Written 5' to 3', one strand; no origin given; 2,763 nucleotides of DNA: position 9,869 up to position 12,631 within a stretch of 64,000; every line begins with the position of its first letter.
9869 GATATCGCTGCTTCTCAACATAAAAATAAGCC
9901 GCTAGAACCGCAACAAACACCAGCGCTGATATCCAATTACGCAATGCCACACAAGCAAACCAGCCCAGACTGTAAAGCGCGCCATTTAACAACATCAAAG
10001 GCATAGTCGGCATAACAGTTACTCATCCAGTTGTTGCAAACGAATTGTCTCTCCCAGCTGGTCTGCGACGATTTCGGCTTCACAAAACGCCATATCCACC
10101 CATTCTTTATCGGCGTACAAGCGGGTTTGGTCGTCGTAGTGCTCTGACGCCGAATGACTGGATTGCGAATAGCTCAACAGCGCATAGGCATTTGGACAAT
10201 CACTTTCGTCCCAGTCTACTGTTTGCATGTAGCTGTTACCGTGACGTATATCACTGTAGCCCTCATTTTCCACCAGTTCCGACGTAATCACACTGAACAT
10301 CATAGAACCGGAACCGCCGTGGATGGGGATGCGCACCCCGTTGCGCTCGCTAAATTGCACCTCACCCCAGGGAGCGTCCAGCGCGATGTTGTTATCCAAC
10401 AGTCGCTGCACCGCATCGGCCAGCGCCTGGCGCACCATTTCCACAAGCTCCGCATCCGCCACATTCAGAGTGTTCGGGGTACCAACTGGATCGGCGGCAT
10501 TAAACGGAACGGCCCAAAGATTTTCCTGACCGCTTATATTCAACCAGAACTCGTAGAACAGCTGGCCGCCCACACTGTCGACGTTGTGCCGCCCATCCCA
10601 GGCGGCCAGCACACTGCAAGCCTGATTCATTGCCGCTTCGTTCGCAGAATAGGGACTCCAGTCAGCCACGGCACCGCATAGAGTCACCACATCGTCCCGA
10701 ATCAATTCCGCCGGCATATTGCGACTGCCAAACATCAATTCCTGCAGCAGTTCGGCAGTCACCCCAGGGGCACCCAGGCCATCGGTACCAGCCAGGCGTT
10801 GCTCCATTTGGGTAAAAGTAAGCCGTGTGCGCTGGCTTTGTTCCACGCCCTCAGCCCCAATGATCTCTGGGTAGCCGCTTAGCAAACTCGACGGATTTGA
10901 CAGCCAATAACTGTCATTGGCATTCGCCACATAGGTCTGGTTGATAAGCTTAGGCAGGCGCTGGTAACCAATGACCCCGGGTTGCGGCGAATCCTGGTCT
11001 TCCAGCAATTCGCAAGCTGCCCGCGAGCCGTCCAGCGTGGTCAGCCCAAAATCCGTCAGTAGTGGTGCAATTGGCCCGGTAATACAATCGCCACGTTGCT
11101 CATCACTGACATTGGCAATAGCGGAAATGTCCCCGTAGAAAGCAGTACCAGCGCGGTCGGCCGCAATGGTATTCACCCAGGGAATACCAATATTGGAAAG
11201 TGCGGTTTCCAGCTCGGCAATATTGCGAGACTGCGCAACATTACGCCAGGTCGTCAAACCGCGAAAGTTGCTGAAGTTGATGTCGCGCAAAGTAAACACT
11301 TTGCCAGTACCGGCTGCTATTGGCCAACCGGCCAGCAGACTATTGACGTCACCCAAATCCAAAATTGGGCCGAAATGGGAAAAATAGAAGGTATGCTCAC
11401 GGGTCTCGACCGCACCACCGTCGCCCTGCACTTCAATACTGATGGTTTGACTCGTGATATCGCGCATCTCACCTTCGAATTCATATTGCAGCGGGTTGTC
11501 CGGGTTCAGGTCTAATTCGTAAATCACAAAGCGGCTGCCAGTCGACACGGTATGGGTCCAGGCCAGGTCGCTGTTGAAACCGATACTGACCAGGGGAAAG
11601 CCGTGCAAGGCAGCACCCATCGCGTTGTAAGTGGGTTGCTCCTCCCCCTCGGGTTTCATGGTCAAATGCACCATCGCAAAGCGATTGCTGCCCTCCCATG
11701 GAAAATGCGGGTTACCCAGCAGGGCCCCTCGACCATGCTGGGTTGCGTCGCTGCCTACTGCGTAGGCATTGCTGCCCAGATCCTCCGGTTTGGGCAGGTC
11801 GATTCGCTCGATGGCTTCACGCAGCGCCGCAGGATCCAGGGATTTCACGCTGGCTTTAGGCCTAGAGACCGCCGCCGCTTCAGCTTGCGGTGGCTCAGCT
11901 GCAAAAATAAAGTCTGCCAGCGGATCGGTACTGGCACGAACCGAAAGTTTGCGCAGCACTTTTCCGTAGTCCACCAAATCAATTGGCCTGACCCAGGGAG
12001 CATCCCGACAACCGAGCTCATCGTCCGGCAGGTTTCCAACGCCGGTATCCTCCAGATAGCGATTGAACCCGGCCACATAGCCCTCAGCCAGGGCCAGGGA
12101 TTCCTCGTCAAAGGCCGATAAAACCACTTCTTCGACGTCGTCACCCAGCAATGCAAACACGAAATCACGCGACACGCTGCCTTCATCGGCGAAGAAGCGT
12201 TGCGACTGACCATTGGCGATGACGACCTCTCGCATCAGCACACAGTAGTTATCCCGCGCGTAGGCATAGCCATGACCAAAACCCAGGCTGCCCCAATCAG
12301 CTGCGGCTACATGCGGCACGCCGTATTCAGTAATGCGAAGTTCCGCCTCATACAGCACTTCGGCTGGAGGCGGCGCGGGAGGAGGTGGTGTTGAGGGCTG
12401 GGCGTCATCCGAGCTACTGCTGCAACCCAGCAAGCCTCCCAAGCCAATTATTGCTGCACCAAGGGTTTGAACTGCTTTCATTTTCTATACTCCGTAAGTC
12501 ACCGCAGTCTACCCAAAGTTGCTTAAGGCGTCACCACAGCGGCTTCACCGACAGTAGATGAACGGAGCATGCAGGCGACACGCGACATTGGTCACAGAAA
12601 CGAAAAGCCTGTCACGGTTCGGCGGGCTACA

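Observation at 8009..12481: Four-gene operon linking an AHL/penicillin-type Ntn acylase lipoprotein to an NRDE (TANGO2-like) protein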

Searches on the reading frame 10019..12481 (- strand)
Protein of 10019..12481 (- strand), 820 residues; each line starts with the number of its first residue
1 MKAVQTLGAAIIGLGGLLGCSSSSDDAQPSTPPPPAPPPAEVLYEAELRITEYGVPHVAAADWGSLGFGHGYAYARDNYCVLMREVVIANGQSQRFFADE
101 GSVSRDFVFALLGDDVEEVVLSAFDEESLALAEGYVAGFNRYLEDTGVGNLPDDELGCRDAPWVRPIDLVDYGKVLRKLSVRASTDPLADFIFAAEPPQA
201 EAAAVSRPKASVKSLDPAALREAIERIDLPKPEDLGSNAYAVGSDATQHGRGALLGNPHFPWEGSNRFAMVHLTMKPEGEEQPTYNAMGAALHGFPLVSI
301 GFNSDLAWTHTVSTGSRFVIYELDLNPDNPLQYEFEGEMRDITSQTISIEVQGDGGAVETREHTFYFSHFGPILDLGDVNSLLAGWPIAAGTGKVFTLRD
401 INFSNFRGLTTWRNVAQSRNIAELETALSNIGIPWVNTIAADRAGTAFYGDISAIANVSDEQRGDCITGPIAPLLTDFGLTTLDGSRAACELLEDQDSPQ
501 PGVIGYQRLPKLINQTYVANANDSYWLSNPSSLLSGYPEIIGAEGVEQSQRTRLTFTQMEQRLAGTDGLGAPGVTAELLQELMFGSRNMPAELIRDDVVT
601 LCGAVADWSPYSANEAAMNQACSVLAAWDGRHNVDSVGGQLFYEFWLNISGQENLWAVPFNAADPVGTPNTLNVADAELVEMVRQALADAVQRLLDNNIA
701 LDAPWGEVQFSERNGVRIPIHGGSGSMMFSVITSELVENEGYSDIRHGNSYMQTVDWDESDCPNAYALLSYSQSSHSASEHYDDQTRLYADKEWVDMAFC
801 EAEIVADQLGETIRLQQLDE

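Call 3: search_protein_families(library=pfam, proteins=[window:10019-12481:-], max_evalue=0.01)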
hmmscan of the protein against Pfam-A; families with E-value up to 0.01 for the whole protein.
window:10019-12481:- (820 aa): 1 family
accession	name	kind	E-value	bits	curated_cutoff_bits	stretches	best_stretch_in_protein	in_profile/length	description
PF01804.23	Penicil_amidase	-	1.3e-118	398.3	21.3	1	46-804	2-673/675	Penicillin amidase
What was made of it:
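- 10019..12481 (-): Penicillin-amidase-family Ser-Ntn acylase (MacQ/PvdQ group), 820 aa, lipoprotein precursor. PF01804 1.3e-118 (call 3).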

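Call 4: search_protein_families(library=ncbifam, proteins=[window:10019-12481:-], max_evalue=0.01)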
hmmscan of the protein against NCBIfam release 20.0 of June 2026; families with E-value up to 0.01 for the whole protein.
window:10019-12481:- (820 aa): 1 family
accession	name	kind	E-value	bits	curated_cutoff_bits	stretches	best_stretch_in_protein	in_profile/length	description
NF051460.1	bi_acylase_PvdQ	equivalog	2.5e-164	548.1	950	1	45-809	27-755/763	bifunctional acylase PvdQ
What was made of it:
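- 10019..12481 (-): NCBIfam PvdQ equivalog scores 548 bits, below the 950 cut-off (call 4).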

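Call 15: search_solved_structures(query=window:10019-12481:-, max_evalue=0.00001, show_alignments=1)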
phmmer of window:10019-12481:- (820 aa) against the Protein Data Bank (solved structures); distinct sequences matched with E-value up to 0.00001: 38.
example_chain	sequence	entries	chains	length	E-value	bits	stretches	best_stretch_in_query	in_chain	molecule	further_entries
5c9i_A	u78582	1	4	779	4.1e-142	478.7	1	43-817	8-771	Protein related to penicillin acylase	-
8so5_I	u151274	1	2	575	4.7e-120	405.7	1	237-813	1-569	Protein related to penicillin acylase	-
5ubl_A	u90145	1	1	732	4.9e-119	402.3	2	237-810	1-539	Acyl-homoserine lactone acylase PvdQ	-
4yf9_C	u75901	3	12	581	1.9e-118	400.4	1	237-817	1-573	Protein related to penicillin acylase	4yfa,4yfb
5ubk_A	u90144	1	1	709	1.8e-117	397.1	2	238-809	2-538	Acyl-homoserine lactone acylase PvdQ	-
4m1j_C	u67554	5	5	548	3.7e-93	316.8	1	237-810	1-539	Acyl-homoserine lactone acylase PvdQ subunit beta | Acyl-homoserine lactone acylase PvdQ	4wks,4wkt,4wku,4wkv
2wyb_B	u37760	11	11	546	4.1e-93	316.6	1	237-809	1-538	ACYL-HOMOSERINE LACTONE ACYLASE PVDQ SUBUNIT BETA | Acyl-homoserine lactone acylase pvdQ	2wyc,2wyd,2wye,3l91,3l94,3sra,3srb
4bth_B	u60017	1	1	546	1.1e-92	315.2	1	237-809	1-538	ACYL-HOMOSERINE LACTONE ACYLASE PVDQ SUBUNIT BETA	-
2wyb_A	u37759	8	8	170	3e-25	92.1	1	45-201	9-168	ACYL-HOMOSERINE LACTONE ACYLASE PVDQ SUBUNIT ALPHA | Acyl-homoserine lactone acylase PvdQ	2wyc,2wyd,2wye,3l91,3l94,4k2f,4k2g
4m1j_A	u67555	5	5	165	6.3e-25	91.1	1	46-201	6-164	Acyl-homoserine lactone acylase PvdQ subunit alpha | Acyl-homoserine lactone acylase PvdQ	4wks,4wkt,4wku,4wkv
3src_A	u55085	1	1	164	6.7e-25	91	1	46-201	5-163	Acyl-homoserine lactone acylase pvdQ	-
3sra_A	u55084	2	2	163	1e-24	90.4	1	46-201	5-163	Acyl-homoserine lactone acylase PvdQ subunit alpha | Acyl-homoserine lactone acylase pvdQ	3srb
4bth_A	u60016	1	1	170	2e-24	89.4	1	45-201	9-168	ACYL-HOMOSERINE LACTONE ACYLASE PVDQ SUBUNIT ALPHA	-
1keh_A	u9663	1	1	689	1.3e-23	86.7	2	607-793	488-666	precursor of cephalosporin acylase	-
3s8r_A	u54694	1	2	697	3e-23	85.5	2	618-793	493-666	Glutaryl-7-aminocephalosporanic-acid acylase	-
8so5_G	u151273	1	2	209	2.3e-20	75.9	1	43-207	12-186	Protein related to penicillin acylase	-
4yf9_A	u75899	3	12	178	2.2e-19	72.7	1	43-202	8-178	Protein related to penicillin acylase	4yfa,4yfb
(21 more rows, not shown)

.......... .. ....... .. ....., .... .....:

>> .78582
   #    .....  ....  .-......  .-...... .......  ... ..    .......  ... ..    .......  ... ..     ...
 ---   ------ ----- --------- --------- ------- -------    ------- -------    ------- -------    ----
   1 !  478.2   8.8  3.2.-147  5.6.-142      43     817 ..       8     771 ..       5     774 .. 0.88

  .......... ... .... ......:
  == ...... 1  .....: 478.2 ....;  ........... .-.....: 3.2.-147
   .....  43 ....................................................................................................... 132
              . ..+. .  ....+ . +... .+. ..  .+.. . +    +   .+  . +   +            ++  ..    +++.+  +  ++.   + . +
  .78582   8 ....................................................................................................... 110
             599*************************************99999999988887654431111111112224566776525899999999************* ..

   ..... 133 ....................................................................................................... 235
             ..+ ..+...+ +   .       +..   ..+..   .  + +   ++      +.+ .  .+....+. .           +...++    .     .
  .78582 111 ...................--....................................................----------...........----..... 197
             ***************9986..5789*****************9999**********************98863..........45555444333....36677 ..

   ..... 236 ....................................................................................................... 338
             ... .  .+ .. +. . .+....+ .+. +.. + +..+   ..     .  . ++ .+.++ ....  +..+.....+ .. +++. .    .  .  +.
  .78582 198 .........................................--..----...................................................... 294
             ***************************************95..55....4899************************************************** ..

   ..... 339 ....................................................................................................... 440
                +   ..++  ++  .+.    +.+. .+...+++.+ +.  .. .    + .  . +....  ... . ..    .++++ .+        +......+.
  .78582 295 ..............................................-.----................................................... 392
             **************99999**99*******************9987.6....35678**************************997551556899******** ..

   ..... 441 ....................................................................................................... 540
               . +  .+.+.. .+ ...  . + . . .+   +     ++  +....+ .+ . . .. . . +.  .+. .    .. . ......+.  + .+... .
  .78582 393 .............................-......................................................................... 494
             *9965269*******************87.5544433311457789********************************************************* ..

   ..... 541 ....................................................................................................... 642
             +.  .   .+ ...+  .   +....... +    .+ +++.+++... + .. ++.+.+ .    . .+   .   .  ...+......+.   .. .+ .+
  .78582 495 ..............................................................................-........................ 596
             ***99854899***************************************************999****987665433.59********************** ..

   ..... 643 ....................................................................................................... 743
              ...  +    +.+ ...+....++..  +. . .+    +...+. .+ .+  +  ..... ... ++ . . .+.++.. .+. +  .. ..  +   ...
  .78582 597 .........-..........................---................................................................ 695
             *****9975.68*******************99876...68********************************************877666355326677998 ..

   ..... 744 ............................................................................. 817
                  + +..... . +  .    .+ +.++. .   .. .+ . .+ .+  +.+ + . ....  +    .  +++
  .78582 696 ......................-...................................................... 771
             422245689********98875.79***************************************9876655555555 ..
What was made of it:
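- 10019..12481 (-): Best solved relative is MacQ, 5c9i/4yf9, E 4e-142; PvdQ E about 1e-119 (call 15).
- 11771..11773 (-): Ser237, predicted beta-subunit N-terminal nucleophile (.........). Beta chains of 8so5, 4yf9, 4m1j and 2wyb start at query residue 237 (call 15).
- On Penicillin amidase / AHL acylase (Ser-Ntn, PF01804): Ser237 aligns with residue 1 of the solved MacQ and PvdQ beta chains (call 15).
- Closest known: PvdQ of Pseudomonas aeruginosa. Same: Homologous alpha and beta subunits (E 4e-93 for beta, 3e-25 for alpha; call 15).
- Checked: The beta chains of solved MacQ and PvdQ structures begin exactly at query residue 237, the Ser of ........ (call 15).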

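Call 23: find_homologous_proteins(query=window:10019-12481:-, max_evalue=1e-20)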
Query window:10019-12481:- (820 aa): 1501 proteins with E <= 1e-20 among 8000 candidates; the best 120 are listed.
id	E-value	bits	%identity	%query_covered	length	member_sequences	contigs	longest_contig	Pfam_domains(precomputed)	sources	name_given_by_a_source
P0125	0.0e+0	1885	100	100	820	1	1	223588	PF01804.24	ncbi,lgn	-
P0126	0.0e+0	1251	68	94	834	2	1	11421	PF01804.24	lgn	-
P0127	0.0e+0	1236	64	98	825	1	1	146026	PF01804.24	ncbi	ncbi:MAG: penicillin acylase family protein [Pseudomonadales bacterium]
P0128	0.0e+0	1235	65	100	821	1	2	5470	PF01804.24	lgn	-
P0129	0.0e+0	1235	64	99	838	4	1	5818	PF01804.24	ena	-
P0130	0.0e+0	1232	67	96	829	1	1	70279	PF01804.24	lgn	-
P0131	0.0e+0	1230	67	95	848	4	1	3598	PF01804.24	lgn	-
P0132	0.0e+0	1219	67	94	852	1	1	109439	PF01804.24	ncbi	ncbi:MAG: penicillin acylase family protein [Pseudomonadota bacterium]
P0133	0.0e+0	1064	57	100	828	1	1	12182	PF01804.24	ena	-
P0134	0.0e+0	1063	61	95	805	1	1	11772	PF01804.24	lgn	-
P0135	0.0e+0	1049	60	95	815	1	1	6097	PF01804.24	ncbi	ncbi:MAG: penicillin acylase family protein [Pseudomonadales bacterium]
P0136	0.0e+0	1048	59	97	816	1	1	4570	PF01804.24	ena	-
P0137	0.0e+0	1044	57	99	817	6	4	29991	PF01804.24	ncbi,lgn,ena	-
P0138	0.0e+0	1042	60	98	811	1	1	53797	PF01804.24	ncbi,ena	-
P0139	1.1e-288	978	56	97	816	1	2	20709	PF01804.24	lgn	-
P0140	2.0e-286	971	55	98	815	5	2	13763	PF01804.24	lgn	-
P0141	1.6e-285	968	55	96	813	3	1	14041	PF01804.24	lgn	-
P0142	9.4e-285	965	55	98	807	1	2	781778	PF01804.24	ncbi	ncbi:MAG: penicillin acylase family protein [Halieaceae bacterium]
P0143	3.7e-284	963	55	97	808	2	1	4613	PF01804.24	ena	-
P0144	3.8e-284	963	55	93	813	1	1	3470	PF01804.24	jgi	-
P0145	2.7e-283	961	52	100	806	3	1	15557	PF01804.24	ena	-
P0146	3.3e-283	960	54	100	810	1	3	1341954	PF01804.24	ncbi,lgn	-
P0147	1.6e-282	958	55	93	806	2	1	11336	PF01804.24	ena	-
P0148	2.3e-282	958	54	96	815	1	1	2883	PF01804.24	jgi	-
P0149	2.5e-282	957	56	93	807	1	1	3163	PF01804.24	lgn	-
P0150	2.7e-282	957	55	97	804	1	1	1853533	PF01804.24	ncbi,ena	-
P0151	6.5e-281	953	55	97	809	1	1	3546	PF01804.24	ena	-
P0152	8.5e-281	952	55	96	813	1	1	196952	PF01804.24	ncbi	ncbi:MAG: penicillin acylase family protein [Halioglobus sp.]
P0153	9.8e-281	952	55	93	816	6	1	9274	PF01804.24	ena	-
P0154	2.2e-280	951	54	98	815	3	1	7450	PF01804.24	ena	-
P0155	6.1e-280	950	54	96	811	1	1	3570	PF01804.24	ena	-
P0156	1.3e-279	948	54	94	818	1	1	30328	PF01804.24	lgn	-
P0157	1.5e-279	948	53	94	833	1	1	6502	PF01804.24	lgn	-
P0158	2.9e-279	947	54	96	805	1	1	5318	PF01804.24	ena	-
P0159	5.4e-279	946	53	97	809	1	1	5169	PF01804.24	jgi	jgi:acyl-homoserine-lactone acylase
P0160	1.1e-278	945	53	99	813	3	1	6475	PF01804.24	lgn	-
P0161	1.1e-278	945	53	98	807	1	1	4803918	PF01804.24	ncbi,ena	-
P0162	1.4e-278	945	54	97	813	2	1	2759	PF01804.24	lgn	-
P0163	1.2e-277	942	53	98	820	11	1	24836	PF01804.24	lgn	-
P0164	1.4e-277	942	53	93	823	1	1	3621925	PF01804.24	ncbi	-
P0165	4.6e-277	940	55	93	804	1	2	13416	PF01804.24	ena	-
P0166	5.9e-277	940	55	93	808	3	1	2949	PF01804.24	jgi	jgi:acyl-homoserine-lactone acylase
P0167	8.7e-277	939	53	96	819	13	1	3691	PF01804.24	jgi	jgi:acyl-homoserine-lactone acylase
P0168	9.3e-277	939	54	96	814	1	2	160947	PF01804.24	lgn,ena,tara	tara:strand:- start:22823 stop:25267 length:2445 start_codon:yes stop_codon:yes gene_type:complete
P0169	1.0e-276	939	54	96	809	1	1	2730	PF01804.24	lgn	-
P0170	1.9e-276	938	53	95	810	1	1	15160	PF01804.24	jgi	jgi:acyl-homoserine-lactone acylase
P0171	4.3e-276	937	53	98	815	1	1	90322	PF01804.24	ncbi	ncbi:MAG: penicillin acylase family protein [Halioglobus sp.]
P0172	1.2e-275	935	53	98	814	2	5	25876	PF01804.24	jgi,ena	jgi:acyl-homoserine-lactone acylase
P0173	2.8e-275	934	53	98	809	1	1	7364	PF01804.24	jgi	jgi:acyl-homoserine-lactone acylase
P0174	2.9e-275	934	52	95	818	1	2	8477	PF01804.24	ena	-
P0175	4.4e-275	933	54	93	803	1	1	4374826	PF01804.24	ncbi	-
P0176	1.2e-274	932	54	97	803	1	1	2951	PF01804.24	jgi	jgi:acyl-homoserine-lactone acylase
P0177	1.8e-274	931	53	97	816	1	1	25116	PF01804.24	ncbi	-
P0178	2.2e-274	931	53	98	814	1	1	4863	PF01804.24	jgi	jgi:acyl-homoserine-lactone acylase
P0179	1.3e-273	929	54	95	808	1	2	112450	PF01804.24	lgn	-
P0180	2.7e-273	928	52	100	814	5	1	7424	PF01804.24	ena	-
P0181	2.9e-273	927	52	96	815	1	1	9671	PF01804.24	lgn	-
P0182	3.9e-273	927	53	98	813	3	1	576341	PF01804.24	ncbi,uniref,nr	ncbi:penicillin acylase family protein [Pseudohalioglobus sediminis]|uniref:penicillin acylase famil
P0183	4.5e-273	927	53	94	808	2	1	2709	PF01804.24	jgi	jgi:acyl-homoserine-lactone acylase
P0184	4.6e-273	927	51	98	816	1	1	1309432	PF01804.24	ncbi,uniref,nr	ncbi:penicillin acylase family protein [Parahaliea mediterranea]|uniref:penicillin acylase family pr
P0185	5.0e-273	927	53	95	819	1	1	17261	PF01804.24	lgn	-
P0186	6.9e-273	926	53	93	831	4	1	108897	PF01804.24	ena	-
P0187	8.4e-273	926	54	97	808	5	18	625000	PF01804.24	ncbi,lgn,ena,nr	ncbi:MAG: penicillin acylase family protein [Pseudomonadales bacterium]|nr:penicillin acylase family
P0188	9.4e-273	926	53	97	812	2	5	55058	PF01804.24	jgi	-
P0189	1.1e-272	925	55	92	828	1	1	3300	PF01804.24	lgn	-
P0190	2.1e-272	925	53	93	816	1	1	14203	PF01804.24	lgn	-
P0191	2.9e-272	924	53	95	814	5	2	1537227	PF01804.24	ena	-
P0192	4.8e-272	923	52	99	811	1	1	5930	PF01804.24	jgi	jgi:acyl-homoserine-lactone acylase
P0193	4.9e-272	923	54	95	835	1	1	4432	PF01804.24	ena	-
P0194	1.4e-271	922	52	95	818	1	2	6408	PF01804.24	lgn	-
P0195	4.4e-271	920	53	97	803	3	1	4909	PF01804.24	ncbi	-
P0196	4.9e-271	920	53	98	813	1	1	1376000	PF01804.24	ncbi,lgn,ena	-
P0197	7.7e-271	919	53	97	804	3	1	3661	PF01804.24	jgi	jgi:acyl-homoserine-lactone acylase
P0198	1.0e-270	919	54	94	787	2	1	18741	PF01804.24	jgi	-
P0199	2.4e-270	918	54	95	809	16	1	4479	PF01804.24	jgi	-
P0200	7.1e-270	916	53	97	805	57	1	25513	PF01804.24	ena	-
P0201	9.5e-270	916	53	97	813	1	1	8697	PF01804.24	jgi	-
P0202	1.0e-269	916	52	99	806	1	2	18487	PF01804.24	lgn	-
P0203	1.1e-269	916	51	100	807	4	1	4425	PF01804.24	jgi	-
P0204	1.2e-269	915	54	96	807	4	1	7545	PF01804.24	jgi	jgi:acyl-homoserine-lactone acylase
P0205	2.2e-269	915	53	98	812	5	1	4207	PF01804.24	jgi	-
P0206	4.0e-269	914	53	94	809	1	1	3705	PF01804.24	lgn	-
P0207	4.0e-269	914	52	98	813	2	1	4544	PF01804.24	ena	-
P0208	3.9e-268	910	52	94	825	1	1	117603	PF01804.24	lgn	-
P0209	4.1e-268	910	55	94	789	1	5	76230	PF01804.24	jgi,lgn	jgi:acyl-homoserine-lactone acylase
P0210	3.4e-267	907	53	97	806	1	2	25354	PF01804.24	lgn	-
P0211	4.2e-267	907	51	95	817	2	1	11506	PF01804.24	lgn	-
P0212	4.3e-267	907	53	98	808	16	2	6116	PF01804.24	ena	-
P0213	1.0e-266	906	52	98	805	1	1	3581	PF01804.24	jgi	jgi:acyl-homoserine-lactone acylase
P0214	1.1e-266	906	52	94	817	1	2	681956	PF01804.24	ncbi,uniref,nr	ncbi:penicillin acylase family protein [Parahaliea aestuarii]|uniref:Acylase n=1 Tax=Parahaliea aest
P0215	1.3e-266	905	53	98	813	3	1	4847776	PF01804.24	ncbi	-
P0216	1.3e-266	905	53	95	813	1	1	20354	PF01804.24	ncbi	-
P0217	1.6e-266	905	52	99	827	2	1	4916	PF01804.24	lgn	-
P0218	1.7e-266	905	51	100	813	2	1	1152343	PF01804.24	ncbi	-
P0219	2.2e-266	905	52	97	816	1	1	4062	PF01804.24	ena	-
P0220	3.2e-266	904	51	95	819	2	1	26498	PF01804.24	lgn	-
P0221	4.3e-266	904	53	97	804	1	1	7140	PF01804.24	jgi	jgi:acyl-homoserine-lactone acylase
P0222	6.0e-266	903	51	95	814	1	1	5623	PF01804.24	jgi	jgi:acyl-homoserine-lactone acylase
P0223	3.8e-265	901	52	98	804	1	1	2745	PF01804.24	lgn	-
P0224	7.2e-265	900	51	98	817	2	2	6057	PF01804.24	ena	-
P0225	1.1e-264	899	52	98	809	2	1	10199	PF01804.24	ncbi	-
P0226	2.4e-264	898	52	95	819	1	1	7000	PF01804.24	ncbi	-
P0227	2.6e-264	898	52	94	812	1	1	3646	PF01804.24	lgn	-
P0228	1.7e-263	895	51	97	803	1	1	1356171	PF01804.24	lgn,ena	-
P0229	1.7e-263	895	51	98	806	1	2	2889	PF01804.24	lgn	-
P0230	2.9e-263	894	52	95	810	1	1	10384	PF01804.24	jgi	-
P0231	1.4e-262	892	52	98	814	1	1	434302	PF01804.24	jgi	jgi:acyl-homoserine-lactone acylase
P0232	1.9e-262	892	53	96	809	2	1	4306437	PF01804.24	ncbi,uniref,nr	ncbi:penicillin acylase family protein [Halioglobus maricola]|uniref:penicillin acylase family prote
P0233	4.6e-262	890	53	93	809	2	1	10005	PF01804.24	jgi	jgi:acyl-homoserine-lactone acylase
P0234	6.2e-262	890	53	94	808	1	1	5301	PF01804.24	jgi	-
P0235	6.9e-262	890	52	94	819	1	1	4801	PF01804.24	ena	-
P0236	1.4e-261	889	51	97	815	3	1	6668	PF01804.24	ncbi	-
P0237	1.9e-261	888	52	95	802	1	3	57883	PF01804.24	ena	-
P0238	5.9e-261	887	52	97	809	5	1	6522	PF01804.24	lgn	-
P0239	9.5e-261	886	53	95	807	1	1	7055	PF01804.24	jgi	jgi:acyl-homoserine-lactone acylase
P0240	9.6e-261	886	52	95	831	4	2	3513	PF01804.24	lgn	-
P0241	1.0e-260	886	51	97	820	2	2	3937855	PF01804.24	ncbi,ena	-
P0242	1.6e-260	885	51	94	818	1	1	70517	PF01804.24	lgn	-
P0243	1.8e-260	885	50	98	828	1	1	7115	PF01804.24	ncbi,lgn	ncbi:MAG: penicillin acylase family protein [Halioglobus sp.]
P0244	2.1e-260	885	52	95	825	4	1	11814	PF01804.24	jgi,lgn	jgi:acyl-homoserine-lactone acylase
